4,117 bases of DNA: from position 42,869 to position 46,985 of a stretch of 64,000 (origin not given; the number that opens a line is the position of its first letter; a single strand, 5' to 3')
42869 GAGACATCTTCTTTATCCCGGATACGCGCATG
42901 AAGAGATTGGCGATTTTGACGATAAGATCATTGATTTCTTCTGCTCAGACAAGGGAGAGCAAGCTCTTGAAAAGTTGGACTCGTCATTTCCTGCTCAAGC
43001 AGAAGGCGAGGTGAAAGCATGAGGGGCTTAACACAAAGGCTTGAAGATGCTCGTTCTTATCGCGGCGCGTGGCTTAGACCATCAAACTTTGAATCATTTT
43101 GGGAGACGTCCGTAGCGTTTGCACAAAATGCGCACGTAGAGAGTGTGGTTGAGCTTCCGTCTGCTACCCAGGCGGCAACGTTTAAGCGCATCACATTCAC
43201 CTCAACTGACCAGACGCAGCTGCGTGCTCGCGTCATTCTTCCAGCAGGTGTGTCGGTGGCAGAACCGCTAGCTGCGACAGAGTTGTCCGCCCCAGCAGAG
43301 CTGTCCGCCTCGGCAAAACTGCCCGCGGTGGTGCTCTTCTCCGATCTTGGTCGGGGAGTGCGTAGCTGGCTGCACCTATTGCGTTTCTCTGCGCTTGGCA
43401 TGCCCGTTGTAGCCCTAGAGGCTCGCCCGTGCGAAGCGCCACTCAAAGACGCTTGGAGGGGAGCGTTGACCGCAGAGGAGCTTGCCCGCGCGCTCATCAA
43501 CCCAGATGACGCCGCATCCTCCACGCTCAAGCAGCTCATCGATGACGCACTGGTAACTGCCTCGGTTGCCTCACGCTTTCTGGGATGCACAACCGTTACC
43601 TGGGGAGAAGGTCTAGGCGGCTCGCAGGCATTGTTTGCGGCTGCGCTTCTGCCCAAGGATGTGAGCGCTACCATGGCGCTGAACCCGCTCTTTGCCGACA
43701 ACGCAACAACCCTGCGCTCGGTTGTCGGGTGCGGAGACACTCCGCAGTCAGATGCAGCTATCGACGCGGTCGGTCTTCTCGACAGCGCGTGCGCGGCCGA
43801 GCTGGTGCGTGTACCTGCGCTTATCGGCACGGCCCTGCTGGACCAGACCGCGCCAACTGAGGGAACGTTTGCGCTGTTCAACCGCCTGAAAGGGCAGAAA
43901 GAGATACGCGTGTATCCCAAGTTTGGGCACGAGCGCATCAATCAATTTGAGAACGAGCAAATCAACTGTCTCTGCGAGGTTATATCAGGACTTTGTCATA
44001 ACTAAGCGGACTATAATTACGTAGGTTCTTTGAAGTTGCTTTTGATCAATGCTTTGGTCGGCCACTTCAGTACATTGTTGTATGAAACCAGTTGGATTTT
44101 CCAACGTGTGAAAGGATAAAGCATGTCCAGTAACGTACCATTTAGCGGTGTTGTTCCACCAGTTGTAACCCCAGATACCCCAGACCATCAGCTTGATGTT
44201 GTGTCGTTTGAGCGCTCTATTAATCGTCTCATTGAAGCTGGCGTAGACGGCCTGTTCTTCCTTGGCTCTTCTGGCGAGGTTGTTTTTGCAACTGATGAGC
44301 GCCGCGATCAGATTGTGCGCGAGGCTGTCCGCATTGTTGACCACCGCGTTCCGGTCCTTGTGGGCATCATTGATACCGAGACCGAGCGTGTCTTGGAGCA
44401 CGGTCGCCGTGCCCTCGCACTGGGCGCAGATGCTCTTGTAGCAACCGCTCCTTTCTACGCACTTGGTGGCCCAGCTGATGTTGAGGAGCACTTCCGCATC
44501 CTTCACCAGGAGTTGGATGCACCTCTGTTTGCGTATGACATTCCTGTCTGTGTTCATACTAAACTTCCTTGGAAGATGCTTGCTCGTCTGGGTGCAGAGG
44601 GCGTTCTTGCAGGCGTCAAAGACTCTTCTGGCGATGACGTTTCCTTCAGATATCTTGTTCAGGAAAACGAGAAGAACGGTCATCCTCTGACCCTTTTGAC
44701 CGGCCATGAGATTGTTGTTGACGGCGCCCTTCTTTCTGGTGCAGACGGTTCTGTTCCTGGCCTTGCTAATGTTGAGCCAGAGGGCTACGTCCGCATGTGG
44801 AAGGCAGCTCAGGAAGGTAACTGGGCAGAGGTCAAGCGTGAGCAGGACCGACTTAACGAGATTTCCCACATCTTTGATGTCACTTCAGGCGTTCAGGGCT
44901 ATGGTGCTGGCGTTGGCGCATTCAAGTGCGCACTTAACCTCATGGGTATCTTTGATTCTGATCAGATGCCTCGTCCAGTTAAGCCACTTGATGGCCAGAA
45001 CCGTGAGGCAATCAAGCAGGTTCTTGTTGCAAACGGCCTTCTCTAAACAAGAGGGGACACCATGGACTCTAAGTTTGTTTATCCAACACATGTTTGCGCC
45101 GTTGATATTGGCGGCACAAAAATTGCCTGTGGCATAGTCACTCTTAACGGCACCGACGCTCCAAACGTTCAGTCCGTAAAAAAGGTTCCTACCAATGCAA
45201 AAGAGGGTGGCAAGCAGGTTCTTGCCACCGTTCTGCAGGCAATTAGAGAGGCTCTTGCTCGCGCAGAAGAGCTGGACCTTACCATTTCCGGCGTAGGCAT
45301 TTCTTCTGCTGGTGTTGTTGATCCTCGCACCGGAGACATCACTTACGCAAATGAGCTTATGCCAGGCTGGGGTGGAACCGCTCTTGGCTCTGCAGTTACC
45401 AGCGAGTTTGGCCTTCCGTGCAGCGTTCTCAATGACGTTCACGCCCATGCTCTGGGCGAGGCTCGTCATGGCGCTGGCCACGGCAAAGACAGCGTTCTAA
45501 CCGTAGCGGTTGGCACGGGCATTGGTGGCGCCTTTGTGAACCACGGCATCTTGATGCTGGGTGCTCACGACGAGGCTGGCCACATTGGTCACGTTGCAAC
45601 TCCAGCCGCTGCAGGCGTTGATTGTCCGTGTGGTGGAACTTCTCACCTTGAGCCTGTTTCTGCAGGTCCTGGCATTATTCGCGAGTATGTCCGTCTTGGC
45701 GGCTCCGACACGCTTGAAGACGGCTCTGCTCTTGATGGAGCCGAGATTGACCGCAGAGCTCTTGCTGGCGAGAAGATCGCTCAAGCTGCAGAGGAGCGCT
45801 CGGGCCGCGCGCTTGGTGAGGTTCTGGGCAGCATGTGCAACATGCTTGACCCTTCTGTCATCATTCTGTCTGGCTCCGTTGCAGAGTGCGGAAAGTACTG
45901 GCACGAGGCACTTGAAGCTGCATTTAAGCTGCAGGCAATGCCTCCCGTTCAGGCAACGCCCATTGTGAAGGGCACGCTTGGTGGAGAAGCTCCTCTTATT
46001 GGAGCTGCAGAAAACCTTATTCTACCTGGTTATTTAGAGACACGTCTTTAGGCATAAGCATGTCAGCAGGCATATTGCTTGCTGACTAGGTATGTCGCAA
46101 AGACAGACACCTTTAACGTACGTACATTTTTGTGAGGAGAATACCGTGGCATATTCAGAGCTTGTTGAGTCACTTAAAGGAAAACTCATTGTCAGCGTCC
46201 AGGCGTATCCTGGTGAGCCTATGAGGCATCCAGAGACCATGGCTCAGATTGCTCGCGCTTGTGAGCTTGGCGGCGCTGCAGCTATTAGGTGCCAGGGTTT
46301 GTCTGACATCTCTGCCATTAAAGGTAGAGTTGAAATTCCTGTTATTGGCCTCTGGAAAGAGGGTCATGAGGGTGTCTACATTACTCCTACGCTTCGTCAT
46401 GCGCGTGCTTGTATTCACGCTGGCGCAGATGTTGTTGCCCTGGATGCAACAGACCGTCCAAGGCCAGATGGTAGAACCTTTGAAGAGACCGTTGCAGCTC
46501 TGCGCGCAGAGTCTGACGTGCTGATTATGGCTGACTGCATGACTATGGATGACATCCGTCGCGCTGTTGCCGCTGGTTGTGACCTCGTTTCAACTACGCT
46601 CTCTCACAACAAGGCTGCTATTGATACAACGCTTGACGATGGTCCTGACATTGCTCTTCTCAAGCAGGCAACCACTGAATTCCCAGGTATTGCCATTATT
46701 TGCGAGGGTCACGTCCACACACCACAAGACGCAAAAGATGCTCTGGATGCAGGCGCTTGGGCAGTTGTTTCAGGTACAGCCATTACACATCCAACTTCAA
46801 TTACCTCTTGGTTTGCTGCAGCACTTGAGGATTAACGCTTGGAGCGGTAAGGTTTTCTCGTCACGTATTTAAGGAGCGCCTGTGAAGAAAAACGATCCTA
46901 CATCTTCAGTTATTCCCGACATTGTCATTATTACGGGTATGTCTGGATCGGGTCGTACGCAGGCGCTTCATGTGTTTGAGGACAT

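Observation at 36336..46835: Sialic-acid utilisation island (SAT3-type ABC transporter + two esterases + nanA/nanK/nanE) inserted between uvrC and rapZ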

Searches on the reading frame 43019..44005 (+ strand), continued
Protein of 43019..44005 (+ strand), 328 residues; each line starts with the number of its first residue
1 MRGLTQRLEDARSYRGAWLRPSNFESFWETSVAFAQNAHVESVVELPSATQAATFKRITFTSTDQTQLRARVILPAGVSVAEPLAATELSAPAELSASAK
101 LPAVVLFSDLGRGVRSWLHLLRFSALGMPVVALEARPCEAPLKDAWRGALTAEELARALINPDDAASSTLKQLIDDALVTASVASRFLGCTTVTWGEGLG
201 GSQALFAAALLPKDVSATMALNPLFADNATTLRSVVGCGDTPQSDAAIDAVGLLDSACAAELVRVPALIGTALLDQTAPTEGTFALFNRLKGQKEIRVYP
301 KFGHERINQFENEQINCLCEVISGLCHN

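Call 85: fold_search(model_id=the predicted structure, library=pdb)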
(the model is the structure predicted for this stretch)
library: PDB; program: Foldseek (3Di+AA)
matches with E <= 10: 1829; with E <= 0.001: 1617
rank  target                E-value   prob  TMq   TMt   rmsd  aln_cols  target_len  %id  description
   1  6fkx_C                3.2e-22  1.00  0.73  0.74   5.3       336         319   23  Crystal structure of an acetyl xylan esterase from a desert metagenome (released 2018-02-28)
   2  6fkx_A                4.0e-22  1.00  0.72  0.73   4.7       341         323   22  Crystal structure of an acetyl xylan esterase from a desert metagenome (released 2018-02-28)
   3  3fcy_A                6.9e-22  1.00  0.72  0.74   5.1       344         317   20  Crystal Structure of Acetyl Xylan Esterase 1 from Thermoanaerobacterium sp. JW/SL YS485 (released 2009-11-17)
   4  6fkx_B                9.9e-22  1.00  0.72  0.73   4.9       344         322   22  Crystal structure of an acetyl xylan esterase from a desert metagenome (released 2018-02-28)
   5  3m82_A                7.9e-21  1.00  0.72  0.74   4.8       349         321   19  Crystal structure of Acetyl xylan esterase (TM0077) from THERMOTOGA MARITIMA at 2.40 A resolution (PMSF inhibitor comp (released 2010-05-26)
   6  3m81_E                9.5e-21  1.00  0.72  0.74   5.6       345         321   20  Crystal structure of Acetyl xylan esterase (TM0077) from THERMOTOGA MARITIMA at 2.50 A resolution (native apo structur (released 2010-04-21)
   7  5fdf_A                2.6e-20  1.00  0.71  0.73   5.5       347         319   19  Crystal structure of the monoclinic form of Thermotoga maritima Acetyl Esterase TM0077 (apo structure) at 1.76 Angstro (released 2016-04-27)
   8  1vlq_A                2.9e-20  1.00  0.72  0.73   5.2       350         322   19  Crystal structure of Acetyl xylan esterase (TM0077) from Thermotoga maritima at 2.10 A resolution (released 2004-08-24)
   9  3m83_D                3.5e-20  1.00  0.72  0.73   5.1       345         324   20  Crystal structure of Acetyl xylan esterase (TM0077) from THERMOTOGA MARITIMA at 2.12 A resolution (paraoxon inhibitor  (released 2010-05-12)
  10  5gma_B                4.0e-20  1.00  0.70  0.71   5.6       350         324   19  Crystal structure of the P228A variant of Thermotoga maritima acetyl esterase (released 2017-06-21)
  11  6agq_A                4.5e-20  1.00  0.73  0.75   4.5       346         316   18  Acetyl xylan esterase from Paenibacillus sp. R4 (released 2018-10-10)
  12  5jib_E                4.5e-20  1.00  0.71  0.73   5.4       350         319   19  Crystal structure of the Thermotoga maritima acetyl esterase (TM0077) complex with a substrate analog (released 2017-03-01)
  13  1l7a_A                5.0e-20  1.00  0.74  0.76   5.1       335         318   19  structural Genomics, crystal structure of Cephalosporin C deacetylase (released 2003-01-21)
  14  3m83_A                6.8e-20  1.00  0.72  0.72   4.9       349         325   19  Crystal structure of Acetyl xylan esterase (TM0077) from THERMOTOGA MARITIMA at 2.12 A resolution (paraoxon inhibitor  (released 2010-05-12)
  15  5fdf_B                7.2e-20  1.00  0.71  0.72   5.0       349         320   19  Crystal structure of the monoclinic form of Thermotoga maritima Acetyl Esterase TM0077 (apo structure) at 1.76 Angstro (released 2016-04-27)
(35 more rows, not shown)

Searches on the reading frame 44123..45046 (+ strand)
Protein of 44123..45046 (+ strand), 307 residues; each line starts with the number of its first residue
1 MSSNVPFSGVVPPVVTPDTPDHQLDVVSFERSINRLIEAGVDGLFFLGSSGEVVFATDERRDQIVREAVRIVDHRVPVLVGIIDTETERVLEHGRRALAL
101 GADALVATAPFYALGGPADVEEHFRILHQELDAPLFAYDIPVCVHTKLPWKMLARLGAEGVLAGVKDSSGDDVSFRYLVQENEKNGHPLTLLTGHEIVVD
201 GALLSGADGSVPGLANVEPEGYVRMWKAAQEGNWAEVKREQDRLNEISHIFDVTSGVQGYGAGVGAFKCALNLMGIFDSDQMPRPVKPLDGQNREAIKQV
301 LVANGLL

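Call 3: search_protein_families(library=pfam, proteins=[window:44123-45046:+])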
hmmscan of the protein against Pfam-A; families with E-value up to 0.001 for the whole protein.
window:44123-45046:+ (307 aa): 1 family
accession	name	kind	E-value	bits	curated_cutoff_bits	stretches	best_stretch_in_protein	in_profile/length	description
PF00701.28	DHDPS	-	3.7e-41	141.2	22.1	1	7-301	2-286/289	Dihydrodipicolinate synthetase family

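Call 4: search_protein_families(library=ncbifam, proteins=[window:44123-45046:+])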
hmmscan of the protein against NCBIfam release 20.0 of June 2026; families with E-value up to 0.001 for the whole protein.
window:44123-45046:+ (307 aa): 7 families
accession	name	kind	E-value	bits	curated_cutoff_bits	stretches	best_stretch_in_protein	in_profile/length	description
TIGR00674.1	dapA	equivalog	2.7e-35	121.6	206.15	1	10-301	2-283/286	4-hydroxy-tetrahydrodipicolinate synthase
TIGR02313.1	HpaI-NOT-DapA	exception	2.7e-27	95.3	396.7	1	7-306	1-291/294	2,4-dihydroxyhept-2-ene-1,7-dioic acid aldolase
NF003164.0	PRK04147.1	equivalog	5.6e-25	88.2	281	1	8-300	5-286/294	N-acetylneuraminate lyase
TIGR00683.1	nanA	equivalog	3.7e-21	75.7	382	1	9-290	3-274/293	N-acetylneuraminate lyase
NF040954.1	Arch_KDGaldase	equivalog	1.9e-20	73.4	390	1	10-299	3-276/288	bifunctional 2-dehydro-3-deoxy-phosphogluconate/2-dehydro-3-deoxy-6-phosphogalactonate aldolase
NF002958.0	PRK03620.1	subfamily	7e-18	64.5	278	1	13-302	17-297/307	5-dehydro-4-deoxyglucarate dehydratase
TIGR03249.1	KdgD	equivalog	4e-13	49.1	373.95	1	9-301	11-295/299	5-dehydro-4-deoxyglucarate dehydratase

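Call 10: search_solved_structures(query=window:44123-45046:+, max_evalue=1e-10, show_alignments=1)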
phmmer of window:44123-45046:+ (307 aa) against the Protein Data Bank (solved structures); distinct sequences matched with E-value up to 1e-10: 114 (the best 60 are shown).
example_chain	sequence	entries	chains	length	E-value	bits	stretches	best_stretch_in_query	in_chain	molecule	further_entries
5c54_A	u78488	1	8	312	6.6e-71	242.3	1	4-294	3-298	Dihydrodipicolinate synthase/N-acetylneuraminate lyase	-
5c55_A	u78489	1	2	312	2.4e-70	240.5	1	4-294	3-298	Dihydrodipicolinate synthase/N-acetylneuraminate lyase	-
4xky_A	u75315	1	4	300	5.7e-43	150.6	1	4-297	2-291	Dihydrodipicolinate synthase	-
2v8z_A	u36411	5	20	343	7.9e-33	117.3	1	4-301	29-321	YAGE | Probable 2-keto-3-deoxy-galactonate aldolase YagE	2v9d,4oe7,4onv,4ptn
3n2x_A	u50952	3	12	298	1.2e-32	116.7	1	7-300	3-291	Uncharacterized protein yagE | YagE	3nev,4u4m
1o5k_A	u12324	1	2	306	1.5e-25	93.4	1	7-307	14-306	4-hydroxy-tetrahydrodipicolinate synthase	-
3pb2_A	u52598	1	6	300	4.1e-25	91.9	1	7-307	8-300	Dihydrodipicolinate synthase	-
3pb0_A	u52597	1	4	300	5.2e-25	91.6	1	7-307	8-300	Dihydrodipicolinate synthase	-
3pud_A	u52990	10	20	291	6.5e-25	91.3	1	8-305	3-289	Dihydrodipicolinate synthase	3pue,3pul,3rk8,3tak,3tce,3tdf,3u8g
6mqh_A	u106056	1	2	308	2.7e-23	86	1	5-302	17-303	4-hydroxy-tetrahydrodipicolinate synthase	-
2rfg_A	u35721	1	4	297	5.6e-23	84.9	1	10-301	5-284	Dihydrodipicolinate synthase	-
2pcq_A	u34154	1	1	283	3.1e-22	82.5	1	10-250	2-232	Putative dihydrodipicolinate synthase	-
2yxg_A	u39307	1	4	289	1.2e-21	80.6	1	7-247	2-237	Dihydrodipicolinate synthase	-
3eb2_A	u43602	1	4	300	2.1e-21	79.7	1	5-302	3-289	Putative dihydrodipicolinate synthetase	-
8u8w_A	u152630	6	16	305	5.8e-21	78.3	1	8-291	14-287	N-acetylneuraminate lyase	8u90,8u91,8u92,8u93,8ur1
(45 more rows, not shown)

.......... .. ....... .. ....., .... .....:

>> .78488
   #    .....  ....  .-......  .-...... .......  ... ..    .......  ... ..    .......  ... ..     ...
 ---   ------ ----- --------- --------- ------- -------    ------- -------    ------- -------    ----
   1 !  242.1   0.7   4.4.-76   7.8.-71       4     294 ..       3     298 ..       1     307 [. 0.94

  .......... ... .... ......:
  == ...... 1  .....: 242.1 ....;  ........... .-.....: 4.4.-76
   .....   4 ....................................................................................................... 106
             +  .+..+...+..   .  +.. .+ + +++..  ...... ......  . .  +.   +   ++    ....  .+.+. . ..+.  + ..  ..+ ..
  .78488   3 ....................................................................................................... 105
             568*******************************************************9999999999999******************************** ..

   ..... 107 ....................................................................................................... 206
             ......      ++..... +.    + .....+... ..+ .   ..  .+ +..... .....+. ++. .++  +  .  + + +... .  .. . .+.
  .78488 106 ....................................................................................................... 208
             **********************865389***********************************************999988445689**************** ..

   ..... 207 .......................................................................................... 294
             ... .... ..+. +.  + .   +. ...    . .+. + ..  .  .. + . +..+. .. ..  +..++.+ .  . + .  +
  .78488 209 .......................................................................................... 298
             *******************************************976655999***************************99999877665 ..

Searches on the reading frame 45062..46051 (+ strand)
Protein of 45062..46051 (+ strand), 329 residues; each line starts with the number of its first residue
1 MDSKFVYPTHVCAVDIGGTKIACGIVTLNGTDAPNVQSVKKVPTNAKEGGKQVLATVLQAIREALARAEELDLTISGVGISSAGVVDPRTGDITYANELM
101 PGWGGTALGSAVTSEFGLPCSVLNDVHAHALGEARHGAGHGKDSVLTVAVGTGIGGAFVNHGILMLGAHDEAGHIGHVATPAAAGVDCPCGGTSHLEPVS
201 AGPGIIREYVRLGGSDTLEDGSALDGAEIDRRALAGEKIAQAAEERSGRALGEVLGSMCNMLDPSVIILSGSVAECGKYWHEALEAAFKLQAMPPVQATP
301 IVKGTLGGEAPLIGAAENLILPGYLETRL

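Call 3: search_protein_families(library=pfam, proteins=[window:45062-46051:+])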
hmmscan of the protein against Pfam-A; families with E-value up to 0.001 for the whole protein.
window:45062-46051:+ (329 aa): 1 family
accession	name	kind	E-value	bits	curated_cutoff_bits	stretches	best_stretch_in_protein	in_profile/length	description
PF00480.26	ROK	-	1.2e-46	160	22.9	1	12-316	2-288/294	ROK family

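Call 4: search_protein_families(library=ncbifam, proteins=[window:45062-46051:+])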
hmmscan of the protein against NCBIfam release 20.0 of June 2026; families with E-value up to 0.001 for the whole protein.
window:45062-46051:+ (329 aa): 13 families
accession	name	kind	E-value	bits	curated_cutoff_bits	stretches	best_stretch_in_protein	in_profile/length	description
TIGR00744.1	ROK_glcA_fam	subfamily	1.2e-44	152.9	260.35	1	13-317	2-306/318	ROK family glucokinase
NF047937.1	TransRegNagC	equivalog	4.1e-29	102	650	1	9-310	79-375/399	DNA-binding transcriptional regulator NagC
NF003461.0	PRK05082.1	subfamily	1.3e-28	100.2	283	1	11-316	3-283/291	N-acetylmannosamine kinase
NF007108.0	PRK09557.1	equivalog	4.1e-27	95.3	443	1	13-316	5-297/303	fructokinase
NF047821.1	NactlManKinNanK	equivalog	1.1e-25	90.7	450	1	11-316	3-283/288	N-acetylmannosamine kinase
NF049930.1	TransRegMlc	equivalog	4.6e-22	78.9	530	1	23-304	94-374/405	sugar metabolism global transcriptional regulator Mlc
NF007251.0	PRK09698.1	equivalog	9.7e-21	74.3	253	1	11-298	8-273/304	allose kinase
NF042998.1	bglucokin_BglK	equivalog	4e-19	69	550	1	10-278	2-249/291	beta-glucoside kinase BglK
NF045551.1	GK_Pyrobac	equivalog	2.8e-18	66.2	500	1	59-317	34-278/294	ATP-dependent glucokinase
NF009835.0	PRK13310.1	equivalog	1.3e-17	64.1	380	1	14-316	5-297/303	N-acetylglucosamine kinase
NF045942.1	PolPhglucPhase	equivalog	2.2e-13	50.5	250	1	12-175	3-154/242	polyphosphate--glucose phosphotransferase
NF009836.0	PRK13311.1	equivalog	5.1e-09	35.7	551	1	14-262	5-244/256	N-acetyl-D-glucosamine kinase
NF045550.1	FrctkaseScrK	equivalog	1.7e-08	34.2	400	1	13-205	7-190/293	fructokinase ScrK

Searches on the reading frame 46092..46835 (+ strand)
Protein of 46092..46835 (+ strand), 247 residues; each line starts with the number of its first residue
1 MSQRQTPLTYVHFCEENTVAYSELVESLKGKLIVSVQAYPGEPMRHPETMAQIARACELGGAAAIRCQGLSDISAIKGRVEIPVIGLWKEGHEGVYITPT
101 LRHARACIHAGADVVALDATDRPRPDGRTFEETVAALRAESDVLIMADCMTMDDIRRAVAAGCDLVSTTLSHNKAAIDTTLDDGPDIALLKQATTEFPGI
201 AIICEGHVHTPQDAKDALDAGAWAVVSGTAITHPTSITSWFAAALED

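Call 3: search_protein_families(library=pfam, proteins=[window:46092-46835:+])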
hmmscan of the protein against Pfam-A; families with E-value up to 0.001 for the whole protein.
window:46092-46835:+ (247 aa): 1 family
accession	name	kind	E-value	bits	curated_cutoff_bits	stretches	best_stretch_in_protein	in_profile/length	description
PF04131.20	NanE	-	5.2e-46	156.7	27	1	50-246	1-191/192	Putative N-acetylmannosamine-6-phosphate epimerase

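Call 4: search_protein_families(library=ncbifam, proteins=[window:46092-46835:+])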
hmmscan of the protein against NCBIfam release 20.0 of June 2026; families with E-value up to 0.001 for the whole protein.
window:46092-46835:+ (247 aa): 3 families
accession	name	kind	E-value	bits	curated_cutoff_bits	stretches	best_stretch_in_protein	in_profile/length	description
NF002231.0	PRK01130.1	subfamily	4.8e-78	261.4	189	1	22-246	5-228/230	putative N-acetylmannosamine-6-phosphate 2-epimerase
NF005119.0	PRK06552.1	subfamily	2.1e-05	24.2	238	1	104-236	81-191/213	bifunctional 2-keto-4-hydroxyglutarate aldolase/2-keto-3-deoxy-6-phosphogluconate aldolase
NF041303.1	Indglycph_syn_Halo_TrpC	equivalog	4.3e-05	22.9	380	0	104-168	165-234/250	indole-3-glycerol phosphate synthase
